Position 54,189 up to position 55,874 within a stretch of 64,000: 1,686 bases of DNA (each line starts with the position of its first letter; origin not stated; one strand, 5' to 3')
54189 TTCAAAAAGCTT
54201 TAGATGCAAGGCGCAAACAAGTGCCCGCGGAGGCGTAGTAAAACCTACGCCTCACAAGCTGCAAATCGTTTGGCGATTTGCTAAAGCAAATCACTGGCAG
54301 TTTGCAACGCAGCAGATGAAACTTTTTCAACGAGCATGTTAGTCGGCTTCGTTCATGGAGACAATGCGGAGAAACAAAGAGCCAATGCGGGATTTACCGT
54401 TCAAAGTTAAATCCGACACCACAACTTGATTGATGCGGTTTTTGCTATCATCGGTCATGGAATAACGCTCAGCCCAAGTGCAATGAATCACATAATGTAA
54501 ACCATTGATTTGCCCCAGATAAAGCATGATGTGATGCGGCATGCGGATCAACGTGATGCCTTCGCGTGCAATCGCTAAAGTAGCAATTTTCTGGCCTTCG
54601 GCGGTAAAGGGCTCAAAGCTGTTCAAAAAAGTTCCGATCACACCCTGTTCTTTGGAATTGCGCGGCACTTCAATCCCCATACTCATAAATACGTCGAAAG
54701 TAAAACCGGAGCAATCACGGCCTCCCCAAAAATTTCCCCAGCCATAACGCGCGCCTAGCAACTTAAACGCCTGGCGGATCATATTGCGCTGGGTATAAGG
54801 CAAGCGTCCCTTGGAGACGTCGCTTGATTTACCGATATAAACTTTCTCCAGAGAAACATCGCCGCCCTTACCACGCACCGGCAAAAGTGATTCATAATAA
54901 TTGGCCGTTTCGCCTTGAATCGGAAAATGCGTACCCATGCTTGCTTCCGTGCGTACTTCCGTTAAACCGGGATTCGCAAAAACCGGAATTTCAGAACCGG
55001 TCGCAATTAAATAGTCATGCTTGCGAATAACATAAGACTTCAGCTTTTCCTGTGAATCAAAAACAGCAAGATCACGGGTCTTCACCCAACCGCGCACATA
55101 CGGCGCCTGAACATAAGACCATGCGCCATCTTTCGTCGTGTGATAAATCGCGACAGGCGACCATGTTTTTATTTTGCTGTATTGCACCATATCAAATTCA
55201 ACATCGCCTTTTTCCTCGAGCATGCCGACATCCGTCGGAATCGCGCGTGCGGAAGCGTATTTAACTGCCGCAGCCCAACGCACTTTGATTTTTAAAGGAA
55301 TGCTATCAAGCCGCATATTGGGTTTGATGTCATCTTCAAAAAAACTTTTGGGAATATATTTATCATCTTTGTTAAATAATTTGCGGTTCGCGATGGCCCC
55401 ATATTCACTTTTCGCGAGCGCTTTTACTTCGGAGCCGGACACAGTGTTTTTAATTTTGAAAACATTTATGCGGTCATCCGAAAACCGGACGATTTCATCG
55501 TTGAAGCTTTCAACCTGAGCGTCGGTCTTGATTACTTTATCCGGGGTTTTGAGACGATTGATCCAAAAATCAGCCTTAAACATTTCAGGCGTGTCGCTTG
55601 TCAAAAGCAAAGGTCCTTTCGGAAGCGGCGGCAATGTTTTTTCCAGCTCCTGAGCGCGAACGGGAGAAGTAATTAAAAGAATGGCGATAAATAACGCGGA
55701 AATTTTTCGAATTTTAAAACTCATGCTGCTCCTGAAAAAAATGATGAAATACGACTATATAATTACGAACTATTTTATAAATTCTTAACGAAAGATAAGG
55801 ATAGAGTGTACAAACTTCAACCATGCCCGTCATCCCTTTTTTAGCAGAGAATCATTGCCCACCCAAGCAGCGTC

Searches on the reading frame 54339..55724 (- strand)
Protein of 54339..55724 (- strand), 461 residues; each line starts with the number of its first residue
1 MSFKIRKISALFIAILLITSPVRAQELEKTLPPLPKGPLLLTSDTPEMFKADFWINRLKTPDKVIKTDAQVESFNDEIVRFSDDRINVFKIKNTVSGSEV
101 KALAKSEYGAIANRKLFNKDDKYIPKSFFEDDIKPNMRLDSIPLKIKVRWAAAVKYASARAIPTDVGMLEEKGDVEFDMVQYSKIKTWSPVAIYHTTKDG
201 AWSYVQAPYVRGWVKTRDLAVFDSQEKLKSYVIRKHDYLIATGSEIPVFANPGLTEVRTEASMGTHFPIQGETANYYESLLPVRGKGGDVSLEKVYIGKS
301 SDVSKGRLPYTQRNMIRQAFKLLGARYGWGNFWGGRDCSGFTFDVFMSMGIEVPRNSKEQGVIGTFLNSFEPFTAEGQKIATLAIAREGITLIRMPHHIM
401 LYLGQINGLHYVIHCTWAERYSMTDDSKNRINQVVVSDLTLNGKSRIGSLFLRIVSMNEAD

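Call 63: search_protein_families(library=pfam, proteins=[window:54339-55724:-], max_evalue=0.001)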
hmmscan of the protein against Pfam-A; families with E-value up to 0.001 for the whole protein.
window:54339-55724:- (461 aa): 2 families
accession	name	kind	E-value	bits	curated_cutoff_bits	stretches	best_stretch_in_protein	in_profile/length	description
PF12913.13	SH3_6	-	7.2e-15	54.7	27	1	172-215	10-53/53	SH3 domain (SH3b1 type)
PF00877.26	NLPC_P60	-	2.5e-09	37.5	23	1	324-410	1-79/105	NlpC/P60 family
